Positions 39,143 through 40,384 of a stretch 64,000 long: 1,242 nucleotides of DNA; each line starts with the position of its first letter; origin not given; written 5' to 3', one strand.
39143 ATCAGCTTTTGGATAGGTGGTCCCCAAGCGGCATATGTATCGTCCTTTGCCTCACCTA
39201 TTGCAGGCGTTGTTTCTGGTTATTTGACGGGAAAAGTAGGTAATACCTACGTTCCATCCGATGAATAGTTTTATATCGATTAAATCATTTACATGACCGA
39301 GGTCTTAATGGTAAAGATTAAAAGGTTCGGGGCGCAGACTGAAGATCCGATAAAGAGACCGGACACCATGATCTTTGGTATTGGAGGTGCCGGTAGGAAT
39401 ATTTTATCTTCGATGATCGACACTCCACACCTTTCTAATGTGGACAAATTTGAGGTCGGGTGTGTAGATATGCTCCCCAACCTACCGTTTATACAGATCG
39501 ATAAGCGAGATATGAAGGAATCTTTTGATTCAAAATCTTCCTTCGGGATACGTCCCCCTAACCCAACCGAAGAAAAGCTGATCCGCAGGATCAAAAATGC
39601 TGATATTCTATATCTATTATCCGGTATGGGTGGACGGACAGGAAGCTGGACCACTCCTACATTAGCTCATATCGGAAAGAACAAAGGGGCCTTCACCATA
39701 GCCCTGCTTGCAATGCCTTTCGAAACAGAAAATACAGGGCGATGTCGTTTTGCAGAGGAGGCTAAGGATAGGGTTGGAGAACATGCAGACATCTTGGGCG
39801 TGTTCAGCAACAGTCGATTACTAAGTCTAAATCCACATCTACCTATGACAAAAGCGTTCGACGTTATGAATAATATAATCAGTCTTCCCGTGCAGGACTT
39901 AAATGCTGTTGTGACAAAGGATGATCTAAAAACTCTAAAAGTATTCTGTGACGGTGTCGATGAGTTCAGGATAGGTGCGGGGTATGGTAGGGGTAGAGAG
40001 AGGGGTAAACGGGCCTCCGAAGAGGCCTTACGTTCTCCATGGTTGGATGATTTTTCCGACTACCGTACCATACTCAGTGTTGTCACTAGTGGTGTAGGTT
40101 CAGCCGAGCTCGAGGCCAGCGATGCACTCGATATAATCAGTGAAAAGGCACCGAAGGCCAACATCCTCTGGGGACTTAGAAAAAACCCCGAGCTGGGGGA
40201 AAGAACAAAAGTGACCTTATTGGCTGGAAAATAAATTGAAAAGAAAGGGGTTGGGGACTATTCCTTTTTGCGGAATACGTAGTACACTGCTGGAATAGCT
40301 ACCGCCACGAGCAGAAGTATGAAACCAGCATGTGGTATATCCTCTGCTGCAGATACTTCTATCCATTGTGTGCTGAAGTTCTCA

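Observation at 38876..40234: Divergent FtsZ-like GTPase with degenerate tubulin signature, paired with a small Gly-rich membrane protein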

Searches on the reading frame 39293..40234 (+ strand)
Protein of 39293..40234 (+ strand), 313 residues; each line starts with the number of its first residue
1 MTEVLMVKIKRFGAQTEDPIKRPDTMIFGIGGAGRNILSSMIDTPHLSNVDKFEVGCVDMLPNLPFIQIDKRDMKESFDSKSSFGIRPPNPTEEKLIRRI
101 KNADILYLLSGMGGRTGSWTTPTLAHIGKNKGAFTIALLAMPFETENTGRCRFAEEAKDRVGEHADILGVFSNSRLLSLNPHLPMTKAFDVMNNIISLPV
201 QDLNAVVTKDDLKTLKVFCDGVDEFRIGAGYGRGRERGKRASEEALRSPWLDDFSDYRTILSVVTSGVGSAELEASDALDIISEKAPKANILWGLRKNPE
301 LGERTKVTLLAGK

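Call 3: search_protein_families(library=pfam, proteins=[window:39293-40234:+], max_evalue=0.01)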
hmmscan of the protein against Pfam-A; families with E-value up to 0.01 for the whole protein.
window:39293-40234:+ (313 aa): 2 families
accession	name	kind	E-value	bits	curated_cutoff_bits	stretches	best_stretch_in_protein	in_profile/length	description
PF00091.31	Tubulin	-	1.7e-15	58.2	33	1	91-179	94-188/190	Tubulin/FtsZ family, GTPase domain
PF12327.13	FtsZ_C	-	5.8e-08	33.4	27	1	227-311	5-91/95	FtsZ family, C-terminal domain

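Call 4: search_protein_families(library=ncbifam, proteins=[window:39293-40234:+], max_evalue=1)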
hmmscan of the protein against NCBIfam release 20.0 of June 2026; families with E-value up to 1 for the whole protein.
window:39293-40234:+ (313 aa): 2 families
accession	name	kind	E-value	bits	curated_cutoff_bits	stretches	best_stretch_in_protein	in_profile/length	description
TIGR00065.1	ftsZ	equivalog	1.4e-35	123.3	295.2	2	92-311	91-321/353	cell division protein FtsZ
TIGR02720.1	pyruv_oxi_spxB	equivalog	0.23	9.8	637.85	1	24-118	120-215/575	pyruvate oxidase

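Call 5: search_solved_structures(query=window:39293-40234:+, max_evalue=0.001, show_alignments=2)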
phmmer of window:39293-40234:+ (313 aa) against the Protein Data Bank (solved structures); distinct sequences matched with E-value up to 0.001: 49.
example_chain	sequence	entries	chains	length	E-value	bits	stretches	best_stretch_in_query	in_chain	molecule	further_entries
3wgl_A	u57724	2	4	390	2.1e-27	99.4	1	26-311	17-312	Cell division protein FtsZ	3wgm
3wgk_A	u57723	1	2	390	3.8e-27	98.6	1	26-311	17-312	Cell division protein FtsZ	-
7ojd_A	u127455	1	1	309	4.6e-27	98.3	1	26-311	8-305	Cell division protein FtsZ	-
5h5h_A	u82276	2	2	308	5.6e-27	98.1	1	26-311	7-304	Cell division protein FtsZ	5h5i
5mn4_A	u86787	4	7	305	6.5e-27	97.8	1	27-311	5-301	Cell division protein FtsZ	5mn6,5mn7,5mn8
5xdv_A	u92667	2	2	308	8.2e-27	97.5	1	26-311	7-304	Cell division protein FtsZ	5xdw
6rvn_A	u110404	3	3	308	1e-26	97.2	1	26-311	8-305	Cell division protein FtsZ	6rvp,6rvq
7ojz_A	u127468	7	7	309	1e-26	97.2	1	26-311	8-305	Cell division protein FtsZ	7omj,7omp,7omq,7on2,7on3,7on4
6rvm_A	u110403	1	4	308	1.1e-26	97.2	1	26-311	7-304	Cell division protein FtsZ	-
6yd1_A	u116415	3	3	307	1.1e-26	97.2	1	26-311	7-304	Cell division protein FtsZ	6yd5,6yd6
3vo9_A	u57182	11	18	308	1.1e-26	97.1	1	26-311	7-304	Cell division protein FtsZ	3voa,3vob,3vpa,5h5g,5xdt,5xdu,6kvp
7ohh_A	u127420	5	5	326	1.1e-26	97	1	26-311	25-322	Cell division protein FtsZ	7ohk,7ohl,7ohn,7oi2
7ojc_A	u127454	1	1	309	1.2e-26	96.9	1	26-311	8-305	Cell division protein FtsZ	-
3wgj_A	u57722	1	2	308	1.3e-26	96.9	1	26-311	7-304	Cell division protein FtsZ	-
5mn5_A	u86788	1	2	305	1.6e-26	96.5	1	27-311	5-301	Cell division protein FtsZ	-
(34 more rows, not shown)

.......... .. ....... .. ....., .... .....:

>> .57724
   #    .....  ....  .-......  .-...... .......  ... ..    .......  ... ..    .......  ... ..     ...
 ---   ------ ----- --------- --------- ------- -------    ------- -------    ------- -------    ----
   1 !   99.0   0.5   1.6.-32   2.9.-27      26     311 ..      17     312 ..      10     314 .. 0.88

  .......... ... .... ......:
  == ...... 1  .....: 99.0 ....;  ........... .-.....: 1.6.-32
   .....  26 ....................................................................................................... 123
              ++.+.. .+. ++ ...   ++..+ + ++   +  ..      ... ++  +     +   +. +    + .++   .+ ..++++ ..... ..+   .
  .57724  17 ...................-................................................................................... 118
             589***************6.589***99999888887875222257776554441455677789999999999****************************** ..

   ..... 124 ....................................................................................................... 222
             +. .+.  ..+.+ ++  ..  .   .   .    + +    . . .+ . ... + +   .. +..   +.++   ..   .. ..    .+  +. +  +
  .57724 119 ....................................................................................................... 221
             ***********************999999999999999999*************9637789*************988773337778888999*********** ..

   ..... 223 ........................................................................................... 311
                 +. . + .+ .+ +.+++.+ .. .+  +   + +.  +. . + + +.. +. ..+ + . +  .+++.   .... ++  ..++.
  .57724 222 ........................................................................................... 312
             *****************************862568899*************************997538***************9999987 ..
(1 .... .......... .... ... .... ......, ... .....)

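Call 6: find_homologous_proteins(query=window:39293-40234:+)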
Query window:39293-40234:+ (313 aa): 60 proteins with E <= 0.001 among 2958 candidates.
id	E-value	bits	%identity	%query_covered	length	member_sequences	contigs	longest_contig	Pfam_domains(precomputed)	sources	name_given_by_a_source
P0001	8.7e-203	690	100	98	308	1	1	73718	PF00091.32,PF12327.14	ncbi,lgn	-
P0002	9.9e-124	431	61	98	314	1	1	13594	PF00091.32,PF12327.14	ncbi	ncbi:MAG: hypothetical protein R6U17_05195 [Thermoplasmata archaeon]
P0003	9.5e-121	421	60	98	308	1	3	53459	PF00091.32,PF12327.14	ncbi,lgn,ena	-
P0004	3.0e-120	419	60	98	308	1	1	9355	PF00091.32,PF12327.14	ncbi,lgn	-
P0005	8.8e-120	418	60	98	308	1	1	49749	PF00091.32,PF12327.14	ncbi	-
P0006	2.0e-119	416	61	98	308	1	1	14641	PF00091.32,PF12327.14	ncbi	-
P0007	3.6e-119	416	60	98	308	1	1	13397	PF00091.32,PF12327.14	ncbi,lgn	-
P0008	8.5e-116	405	60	98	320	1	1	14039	PF00091.32,PF12327.14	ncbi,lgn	-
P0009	1.1e-115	404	56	98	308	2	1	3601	PF00091.32,PF12327.14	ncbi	-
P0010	3.2e-115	403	58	98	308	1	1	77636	PF00091.32,PF12327.14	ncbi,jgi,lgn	-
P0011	1.3e-114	401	58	98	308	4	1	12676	PF00091.32,PF12327.14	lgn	-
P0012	4.8e-114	399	58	98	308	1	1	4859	PF00091.32,PF12327.14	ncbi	-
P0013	6.4e-114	398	57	98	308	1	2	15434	PF00091.32,PF12327.14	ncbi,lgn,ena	-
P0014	7.9e-114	398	59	98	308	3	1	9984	PF00091.32,PF12327.14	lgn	-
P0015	1.4e-113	397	56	98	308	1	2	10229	PF00091.32,PF12327.14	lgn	-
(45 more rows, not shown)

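Call 12: find_related_loci(query=A1, collection=genome_contigs, flank=10000)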
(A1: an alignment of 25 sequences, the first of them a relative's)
Query A1 (308 aa) in genome_contigs; peptide patterns used: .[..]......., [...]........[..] (x = any residue, [..] = any of these).
139 stretches matched a pattern; 55 encode a relative of the query (tblastn E <= 1e-3); 52 distinct loci.
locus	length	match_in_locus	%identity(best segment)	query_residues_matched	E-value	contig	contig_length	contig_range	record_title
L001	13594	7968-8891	61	1-308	1e-131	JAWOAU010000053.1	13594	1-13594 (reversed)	MAG: Thermoplasmata archaeon isolate BLK2-2.bin.13 k191_673696, whole genome shotgun sequence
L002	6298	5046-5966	60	1-307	7e-129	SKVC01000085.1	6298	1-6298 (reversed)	MAG: Thermoplasmata archaeon isolate CSSed162cmB_145 CSSed16-2cmB-59755, whole genome shotgun sequence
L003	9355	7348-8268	60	1-307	4e-128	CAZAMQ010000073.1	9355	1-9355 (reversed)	MAG TPA_asm: uncultured Thermoplasmata archaeon isolate SRP141376_co1_89 genome assembly, contig: NODE_13299_length_9355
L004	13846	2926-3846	60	1-307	1e-127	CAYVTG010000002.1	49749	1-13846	MAG TPA_asm: uncultured Thermoplasmata archaeon isolate SRP141376_co2_395 genome assembly, contig: NODE_1674_length_4974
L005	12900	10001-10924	61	1-308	3e-127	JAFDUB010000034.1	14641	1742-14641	MAG: Thermoplasmata archaeon isolate HAP27 k141_314381_length_14641_cov_20.9848, whole genome shotgun sequence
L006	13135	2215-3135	60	1-307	1e-126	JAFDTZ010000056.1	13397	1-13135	MAG: Thermoplasmata archaeon isolate HAP25 k141_934382_length_13397_cov_10.9250, whole genome shotgun sequence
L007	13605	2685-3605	60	1-307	6e-124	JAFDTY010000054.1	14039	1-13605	MAG: Candidatus Haladaptatiplasma halalkaliphilum isolate HAP24 k141_564211_length_14039_cov_10.8228, whole genome shotg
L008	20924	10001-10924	59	1-308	4e-123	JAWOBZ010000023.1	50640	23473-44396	MAG: Thermoplasmata archaeon isolate BLK3-3.bin.4 k191_505801, whole genome shotgun sequence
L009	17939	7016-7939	59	1-308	4e-122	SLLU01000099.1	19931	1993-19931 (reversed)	MAG: Candidatus Halarchaeoplasma halalkaliphilum isolate CSSed165cm_322 CSSed16-5cm-6572, whole genome shotgun sequence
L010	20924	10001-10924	56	1-308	3e-122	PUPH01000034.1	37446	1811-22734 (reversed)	MAG: Thermoplasmata archaeon isolate B1Sed10_107R1 B1-Sed10-C778, whole genome shotgun sequence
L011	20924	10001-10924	58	1-308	2e-122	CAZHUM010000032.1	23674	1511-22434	MAG TPA_asm: uncultured Thermoplasmata archaeon isolate SRP141376_co2_322 genome assembly, contig: NODE_4507_length_2367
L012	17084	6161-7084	56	1-308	2e-121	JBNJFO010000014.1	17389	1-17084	MAG: Thermoplasmatota archaeon isolate Y22_60dBSe2.bin.73 NODE_3529_length_17389_cov_5.633545, whole genome shotgun sequ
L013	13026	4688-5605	56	1-307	2e-117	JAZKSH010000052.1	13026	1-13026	MAG: Thermoplasmatota archaeon isolate NA-30cm_bin.11 NODE_543_length_13026_cov_9.269756, whole genome shotgun sequence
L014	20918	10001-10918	55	1-307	6e-117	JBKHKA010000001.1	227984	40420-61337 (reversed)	MAG: Candidatus Aenigmatarchaeota archaeon isolate D5M12_30 NODE_7_length_227984_cov_26.219134, whole genome shotgun seq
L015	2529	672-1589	55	1-307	4e-120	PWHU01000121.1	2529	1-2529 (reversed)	MAG: Thermoplasmata archaeon isolate T1Sed10_113R1 T1-Sed10-C60325, whole genome shotgun sequence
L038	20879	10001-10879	32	12-307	2e-37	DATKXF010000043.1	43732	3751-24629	MAG TPA_asm: Methanomassiliicoccales archaeon isolate SMAG_U14184 k141_1444404, whole genome shotgun sequence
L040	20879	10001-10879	31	12-307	4e-36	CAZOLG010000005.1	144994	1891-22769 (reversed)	MAG TPA_asm: uncultured Methanomassiliicoccales archaeon isolate SRP141376_co1_297 genome assembly, contig: NODE_231_len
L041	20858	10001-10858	30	17-305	4e-35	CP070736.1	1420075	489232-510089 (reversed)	MAG: Methanobacteriota archaeon isolate bin4 chromosome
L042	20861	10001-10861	28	16-307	4e-35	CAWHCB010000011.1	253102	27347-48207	MAG: Methanomassiliicoccaceae archaeon isolate MFD00905.bin.2.116 genome assembly, contig: contig_6553, whole genome sho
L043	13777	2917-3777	28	16-307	1e-34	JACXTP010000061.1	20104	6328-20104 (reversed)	MAG: Methanomassiliicoccaceae archaeon isolate bin_107_IMCAS k117_2649030, whole genome shotgun sequence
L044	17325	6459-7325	29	13-307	4e-31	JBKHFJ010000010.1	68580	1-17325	MAG: Methanomassiliicoccales archaeon isolate D1M05_42 NODE_99_length_68580_cov_8.398818, whole genome shotgun sequence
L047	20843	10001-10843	30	22-305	8e-30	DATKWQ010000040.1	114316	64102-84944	MAG TPA_asm: Thermoplasmata archaeon isolate SMAG_U14167 k141_504844, whole genome shotgun sequence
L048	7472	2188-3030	26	22-305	1e-29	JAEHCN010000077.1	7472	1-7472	MAG: Thermoplasmata archaeon isolate Hel0.bin85 NODE_38057_length_7472_cov_2.618924, whole genome shotgun sequence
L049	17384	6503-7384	30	7-305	2e-25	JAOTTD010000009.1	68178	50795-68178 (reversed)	MAG: Thermoplasmata archaeon isolate 13_Jan_SF_Bin61 13_Jan_SF_Bin61_scaffold_21_c1, whole genome shotgun sequence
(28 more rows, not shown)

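Call 27: predict_structure(alignment_id=A2)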
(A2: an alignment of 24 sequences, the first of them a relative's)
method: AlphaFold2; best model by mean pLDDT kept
length: 308 residues; sequences in the alignment: 24
mean_pLDDT: 91.5   pTM: 0.91
mean pLDDT of the five models: 91.5, 91.4, 90.9, 90.7, 90.5
residues with pLDDT >= 90: 234; 70-90: 69; 50-70: 5; < 50: 0
segments of 3 or more residues with pLDDT < 50: none
pLDDT, mean of each block of 10 residues (from residue 1): 85 89 94 86 86 81 95 82 91 93 96 96 95 92 93 97 91 79 87 93 94 95 94 96 92 96 90 96 95 93 97
secondary structure, 60 per line:
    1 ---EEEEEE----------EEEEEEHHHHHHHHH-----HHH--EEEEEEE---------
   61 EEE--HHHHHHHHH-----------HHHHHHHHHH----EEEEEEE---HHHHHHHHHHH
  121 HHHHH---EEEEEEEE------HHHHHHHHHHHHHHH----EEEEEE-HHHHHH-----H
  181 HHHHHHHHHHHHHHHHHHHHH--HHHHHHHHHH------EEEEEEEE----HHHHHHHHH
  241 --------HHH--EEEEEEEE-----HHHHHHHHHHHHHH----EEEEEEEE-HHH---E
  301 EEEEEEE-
elements in order: E4-9 E20-25 H26-34 E45-51 E61-63 H66-74 H86-95 E100-106 H110-125 E129-136 H143-157 E162-167 H169-174 H180-201 H204-213 E220-227 H232-240 E254-261 H267-280 E285-292 E300-307

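Call 30: search_protein_representatives(alignment_id=A2)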
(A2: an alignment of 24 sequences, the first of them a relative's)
Query: 24 sequences, 307 profile positions. Proteins with E-value up to 0.001 (for the whole library): 13019; up to 1e-10: 7358; up to 1e-30: 621. The best 150 are listed.
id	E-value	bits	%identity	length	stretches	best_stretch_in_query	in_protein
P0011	1.3e-136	471.0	-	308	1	1-307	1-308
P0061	3.6e-124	430.2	-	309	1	1-307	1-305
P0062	1.5e-120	418.3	-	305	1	1-305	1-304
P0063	1.3e-114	398.8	-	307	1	1-307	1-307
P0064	9.9e-63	228.4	-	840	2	19-305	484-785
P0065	1.5e-60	221.2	-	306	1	14-306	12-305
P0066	1.0e-57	211.9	-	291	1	17-306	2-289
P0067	5.4e-56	206.3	-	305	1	1-306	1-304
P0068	8.6e-55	202.3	-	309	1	17-307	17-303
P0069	1.8e-54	201.2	-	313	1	13-306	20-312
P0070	3.5e-53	197.0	-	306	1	13-304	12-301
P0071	9.0e-51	189.1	-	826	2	14-306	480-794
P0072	4.8e-49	183.4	-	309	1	5-306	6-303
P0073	2.5e-48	181.1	-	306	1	15-305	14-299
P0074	3.3e-47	177.4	-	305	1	4-306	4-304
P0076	1.5e-45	172.0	-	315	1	14-295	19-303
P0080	5.6e-43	163.5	-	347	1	15-305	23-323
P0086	1.7e-41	158.6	-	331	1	13-306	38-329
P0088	1.8e-40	155.3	-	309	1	5-304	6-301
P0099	3.3e-38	147.9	-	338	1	4-302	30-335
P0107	1.2e-37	146.0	-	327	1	14-307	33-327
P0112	4.5e-37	144.1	-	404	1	14-304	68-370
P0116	7.9e-37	143.3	-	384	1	15-304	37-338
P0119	8.5e-37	143.2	-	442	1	14-304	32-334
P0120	8.6e-37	143.2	-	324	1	81-304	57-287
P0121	9.6e-37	143.0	-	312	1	15-306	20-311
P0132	2.7e-36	141.5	-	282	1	7-264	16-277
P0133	2.9e-36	141.4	-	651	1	15-304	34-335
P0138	3.7e-36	141.1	-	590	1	15-305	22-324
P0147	8.5e-36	139.9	-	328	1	14-305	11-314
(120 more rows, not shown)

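Call 31: fold_search(model_id=the predicted structure, library=pdb)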
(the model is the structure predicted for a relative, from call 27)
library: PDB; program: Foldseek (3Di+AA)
matches with E <= 10: 1952; with E <= 0.001: 977
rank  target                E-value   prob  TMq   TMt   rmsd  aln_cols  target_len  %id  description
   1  5h5g_B                2.1e-24  1.00  0.81  0.82   3.2       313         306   26  Staphylococcus aureus FtsZ-GDP in T and R states (released 2017-05-24)
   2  6ym1_A                2.4e-24  1.00  0.80  0.82   3.3       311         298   24  Mycobacterium tuberculosis FtsZ in complex with GDP (released 2021-04-14)
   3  8h1o_A                3.9e-24  1.00  0.80  0.79   3.0       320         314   23  Cryo-EM structure of KpFtsZ-monobody double helical tube (released 2023-08-02)
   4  7ojd                  4.4e-24  1.00  0.76  0.77   4.7       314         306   26  SaFtsZ(D46A) complexed with GDP (released 2022-03-02)
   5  1rq2_A                6.3e-24  1.00  0.79  0.81   3.3       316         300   24  MYCOBACTERIUM TUBERCULOSIS FTSZ IN COMPLEX WITH CITRATE (released 2004-08-31)
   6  1w5a_A                6.3e-24  1.00  0.77  0.72   5.6       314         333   24  FtsZ dimer, MgGTP soak (M. jannaschii) (released 2004-12-01)
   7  1w5a_B                8.5e-24  1.00  0.80  0.74   4.7       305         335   25  FtsZ dimer, MgGTP soak (M. jannaschii) (released 2004-12-01)
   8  3wgl_A                9.1e-24  1.00  0.81  0.83   4.6       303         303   27  STAPHYLOCOCCUS AUREUS FTSZ T7 mutant substituted for GAN bound with GDP, DeltaT7GAN-GDP (released 2013-12-25)
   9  5mn5_B                1.0e-23  1.00  0.80  0.85   2.4       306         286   27  S. aureus FtsZ 12-316 T66W GTP Closed form (2TCm) (released 2016-12-21)
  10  1rlu_A                1.0e-23  1.00  0.80  0.81   4.6       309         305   23  Mycobacterium tuberculosis FtsZ in complex with GTP-gamma-S (released 2004-08-31)
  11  4dxd                  1.2e-23  1.00  0.77  0.77   3.7       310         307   27  Staphylococcal Aureus FtsZ in complex with 723 (released 2012-05-23)
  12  7ojb                  1.3e-23  1.00  0.77  0.77   5.0       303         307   27  SaFtsZ(R143K) complexed with GDP (released 2022-03-02)
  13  6ym9_A                1.4e-23  1.00  0.79  0.79   4.6       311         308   23  Mycobacterium tuberculosis FtsZ in complex with GTP-gamma-S (released 2021-04-21)
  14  2vap                  1.6e-23  1.00  0.80  0.74   3.6       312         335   25  FtsZ GDP M. jannaschii (released 2007-09-11)
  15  5mn5_A                1.6e-23  1.00  0.80  0.84   2.8       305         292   28  S. aureus FtsZ 12-316 T66W GTP Closed form (2TCm) (released 2016-12-21)
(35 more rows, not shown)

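Call 37: list_cluster_members(proteins=[P0065, P0067, P0068, P0070, P0074, P0076, P0080, P0086, P0088, P0099])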
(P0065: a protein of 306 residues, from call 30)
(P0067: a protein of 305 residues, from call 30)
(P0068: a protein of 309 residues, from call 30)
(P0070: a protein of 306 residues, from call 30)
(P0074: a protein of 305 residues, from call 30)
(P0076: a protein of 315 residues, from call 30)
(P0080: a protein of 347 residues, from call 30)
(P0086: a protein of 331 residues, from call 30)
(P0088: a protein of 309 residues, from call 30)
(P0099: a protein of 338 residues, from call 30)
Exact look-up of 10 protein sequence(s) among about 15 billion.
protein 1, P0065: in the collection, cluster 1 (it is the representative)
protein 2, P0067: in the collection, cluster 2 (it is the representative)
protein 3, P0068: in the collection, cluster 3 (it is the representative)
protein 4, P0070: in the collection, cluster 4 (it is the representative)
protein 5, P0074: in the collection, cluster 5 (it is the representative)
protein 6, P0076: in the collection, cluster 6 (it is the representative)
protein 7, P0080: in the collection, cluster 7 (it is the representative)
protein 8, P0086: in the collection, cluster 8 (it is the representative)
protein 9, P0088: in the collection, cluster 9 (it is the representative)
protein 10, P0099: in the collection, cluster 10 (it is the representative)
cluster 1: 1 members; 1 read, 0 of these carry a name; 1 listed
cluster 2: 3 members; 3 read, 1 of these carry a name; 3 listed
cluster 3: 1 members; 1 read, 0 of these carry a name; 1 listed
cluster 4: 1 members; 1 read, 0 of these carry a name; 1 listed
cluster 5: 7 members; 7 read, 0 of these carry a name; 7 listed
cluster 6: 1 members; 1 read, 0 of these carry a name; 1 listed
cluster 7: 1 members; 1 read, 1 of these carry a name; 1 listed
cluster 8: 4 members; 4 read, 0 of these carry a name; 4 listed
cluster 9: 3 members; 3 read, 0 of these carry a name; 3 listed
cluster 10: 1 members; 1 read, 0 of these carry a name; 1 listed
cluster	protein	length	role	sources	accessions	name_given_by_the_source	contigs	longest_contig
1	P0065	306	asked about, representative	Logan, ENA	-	-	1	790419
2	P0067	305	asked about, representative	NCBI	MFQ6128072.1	MAG: hypothetical protein ACE5QW_04135 [Thermoplasmata archaeon]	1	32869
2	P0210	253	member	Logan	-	-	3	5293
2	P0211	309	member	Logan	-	-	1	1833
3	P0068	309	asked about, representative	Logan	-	-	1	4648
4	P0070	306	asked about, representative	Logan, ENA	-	-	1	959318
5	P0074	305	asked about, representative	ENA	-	-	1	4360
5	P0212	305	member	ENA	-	-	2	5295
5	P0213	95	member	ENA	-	-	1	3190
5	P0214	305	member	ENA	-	-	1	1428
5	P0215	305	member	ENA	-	-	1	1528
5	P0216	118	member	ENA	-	-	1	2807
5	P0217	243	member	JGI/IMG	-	-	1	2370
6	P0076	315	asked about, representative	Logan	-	-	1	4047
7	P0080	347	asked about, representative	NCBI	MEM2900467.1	MAG: cell division protein FtsZ [Thermoplasmata archaeon]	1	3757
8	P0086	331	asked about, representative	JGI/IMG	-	-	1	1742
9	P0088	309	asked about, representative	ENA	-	-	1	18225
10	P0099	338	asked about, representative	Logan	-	-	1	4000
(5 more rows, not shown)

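Call 42: list_cluster_members(proteins=[P0112, P0116, P0119, P0120, P0133, P0138, P0147, P0107, P0121, P0132])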
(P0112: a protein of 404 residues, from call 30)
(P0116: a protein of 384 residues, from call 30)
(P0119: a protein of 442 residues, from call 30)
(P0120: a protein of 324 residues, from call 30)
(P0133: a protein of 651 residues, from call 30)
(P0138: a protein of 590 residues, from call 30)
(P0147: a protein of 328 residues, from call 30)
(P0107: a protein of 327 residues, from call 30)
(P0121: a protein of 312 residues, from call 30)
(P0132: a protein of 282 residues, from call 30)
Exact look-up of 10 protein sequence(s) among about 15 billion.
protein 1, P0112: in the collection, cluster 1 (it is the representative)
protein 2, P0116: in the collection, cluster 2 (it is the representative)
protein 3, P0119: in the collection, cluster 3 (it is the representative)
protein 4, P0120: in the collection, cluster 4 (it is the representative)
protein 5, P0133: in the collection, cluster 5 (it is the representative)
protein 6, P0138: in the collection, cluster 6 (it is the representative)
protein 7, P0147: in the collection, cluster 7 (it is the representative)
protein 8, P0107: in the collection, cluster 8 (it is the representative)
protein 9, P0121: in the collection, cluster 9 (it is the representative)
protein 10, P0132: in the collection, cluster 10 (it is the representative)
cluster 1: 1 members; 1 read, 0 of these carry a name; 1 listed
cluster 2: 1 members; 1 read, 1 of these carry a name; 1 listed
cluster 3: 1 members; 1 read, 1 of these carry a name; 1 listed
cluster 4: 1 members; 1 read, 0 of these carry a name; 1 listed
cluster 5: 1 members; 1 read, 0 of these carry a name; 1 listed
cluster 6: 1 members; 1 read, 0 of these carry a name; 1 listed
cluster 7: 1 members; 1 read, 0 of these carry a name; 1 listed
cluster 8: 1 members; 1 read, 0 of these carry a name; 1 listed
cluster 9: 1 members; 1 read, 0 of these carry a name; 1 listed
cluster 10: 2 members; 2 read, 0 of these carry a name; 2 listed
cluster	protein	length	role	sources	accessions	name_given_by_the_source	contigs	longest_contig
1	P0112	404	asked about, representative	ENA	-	-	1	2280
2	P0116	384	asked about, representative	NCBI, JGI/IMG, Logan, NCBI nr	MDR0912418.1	MAG: cell division protein FtsZ [Methanobrevibacter sp.] | cell division protein FtsZ | cell division protein FtsZ [Candidatus Methanoflexus mossambicus]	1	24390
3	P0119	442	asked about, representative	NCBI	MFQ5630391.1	MAG: cell division protein FtsZ, partial [bacterium]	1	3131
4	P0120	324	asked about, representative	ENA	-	-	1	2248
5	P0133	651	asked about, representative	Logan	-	-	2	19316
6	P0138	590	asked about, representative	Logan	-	-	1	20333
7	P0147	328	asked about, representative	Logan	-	-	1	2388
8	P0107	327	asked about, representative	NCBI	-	-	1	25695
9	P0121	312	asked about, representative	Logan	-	-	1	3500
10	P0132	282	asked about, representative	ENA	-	-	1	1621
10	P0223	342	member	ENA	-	-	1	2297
